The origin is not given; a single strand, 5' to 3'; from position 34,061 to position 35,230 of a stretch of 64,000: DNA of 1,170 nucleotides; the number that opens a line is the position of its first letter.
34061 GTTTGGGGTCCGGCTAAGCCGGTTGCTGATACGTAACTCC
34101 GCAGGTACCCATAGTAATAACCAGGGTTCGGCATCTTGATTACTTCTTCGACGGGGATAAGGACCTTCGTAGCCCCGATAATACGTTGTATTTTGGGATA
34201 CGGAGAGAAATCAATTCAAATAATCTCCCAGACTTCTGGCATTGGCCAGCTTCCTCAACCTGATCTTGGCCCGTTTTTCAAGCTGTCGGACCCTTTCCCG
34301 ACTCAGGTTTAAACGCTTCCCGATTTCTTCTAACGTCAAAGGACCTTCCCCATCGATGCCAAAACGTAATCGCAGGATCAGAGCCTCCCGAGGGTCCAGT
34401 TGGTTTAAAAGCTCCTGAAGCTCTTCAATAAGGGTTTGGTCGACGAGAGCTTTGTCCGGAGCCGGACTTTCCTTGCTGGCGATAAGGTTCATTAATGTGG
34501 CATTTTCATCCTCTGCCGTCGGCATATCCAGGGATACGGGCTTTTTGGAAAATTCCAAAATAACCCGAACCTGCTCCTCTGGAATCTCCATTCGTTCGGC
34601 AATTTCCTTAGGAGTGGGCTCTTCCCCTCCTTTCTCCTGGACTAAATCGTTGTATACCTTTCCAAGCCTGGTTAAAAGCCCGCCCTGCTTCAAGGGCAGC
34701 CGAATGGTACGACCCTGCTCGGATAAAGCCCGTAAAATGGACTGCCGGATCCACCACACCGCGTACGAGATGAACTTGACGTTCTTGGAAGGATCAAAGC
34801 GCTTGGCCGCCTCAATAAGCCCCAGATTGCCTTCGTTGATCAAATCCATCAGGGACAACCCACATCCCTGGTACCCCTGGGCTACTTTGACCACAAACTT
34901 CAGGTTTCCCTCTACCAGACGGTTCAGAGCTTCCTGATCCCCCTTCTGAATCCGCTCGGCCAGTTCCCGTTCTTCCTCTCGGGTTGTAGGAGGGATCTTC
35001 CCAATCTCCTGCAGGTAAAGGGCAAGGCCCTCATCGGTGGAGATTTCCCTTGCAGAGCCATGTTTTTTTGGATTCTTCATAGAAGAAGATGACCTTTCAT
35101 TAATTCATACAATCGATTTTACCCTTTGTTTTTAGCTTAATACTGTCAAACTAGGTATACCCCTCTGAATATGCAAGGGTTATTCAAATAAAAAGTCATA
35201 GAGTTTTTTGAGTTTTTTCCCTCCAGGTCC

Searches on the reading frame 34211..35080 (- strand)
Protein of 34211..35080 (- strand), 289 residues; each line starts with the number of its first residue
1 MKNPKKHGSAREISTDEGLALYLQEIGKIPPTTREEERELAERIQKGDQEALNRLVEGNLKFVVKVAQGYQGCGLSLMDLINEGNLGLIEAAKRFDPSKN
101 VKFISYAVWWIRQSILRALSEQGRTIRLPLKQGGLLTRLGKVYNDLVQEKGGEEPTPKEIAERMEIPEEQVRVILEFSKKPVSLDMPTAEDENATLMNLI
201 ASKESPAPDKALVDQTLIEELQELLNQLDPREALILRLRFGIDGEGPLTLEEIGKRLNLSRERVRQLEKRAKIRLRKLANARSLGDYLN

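Call 26: search_protein_families(library=pfam, proteins=[window:34211-35080:-], max_evalue=0.001)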
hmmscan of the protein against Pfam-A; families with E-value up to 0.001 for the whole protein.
window:34211-35080:- (289 aa): 6 families
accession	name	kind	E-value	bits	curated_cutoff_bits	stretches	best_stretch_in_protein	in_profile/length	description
PF04545.22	Sigma70_r4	-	2e-21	75.7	24.1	1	224-277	1-50/50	Sigma-70, region 4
PF04539.22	Sigma70_r3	-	4.6e-20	72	25.3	1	148-209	14-75/78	Sigma-70 region 3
PF04542.20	Sigma70_r2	-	1.8e-19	69.7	24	1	55-125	1-71/71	Sigma-70 region 2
PF00140.25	Sigma70_r1_2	-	2e-13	50.5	22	1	20-50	4-34/34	Sigma-70 factor, region 1.2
PF08281.18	Sigma70_r4_2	-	1.4e-05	25.1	25.7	0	219-275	2-54/54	Sigma-70, region 4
PF12840.13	HTH_20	-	0.00016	22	27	0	146-172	13-36/51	Helix-turn-helix domain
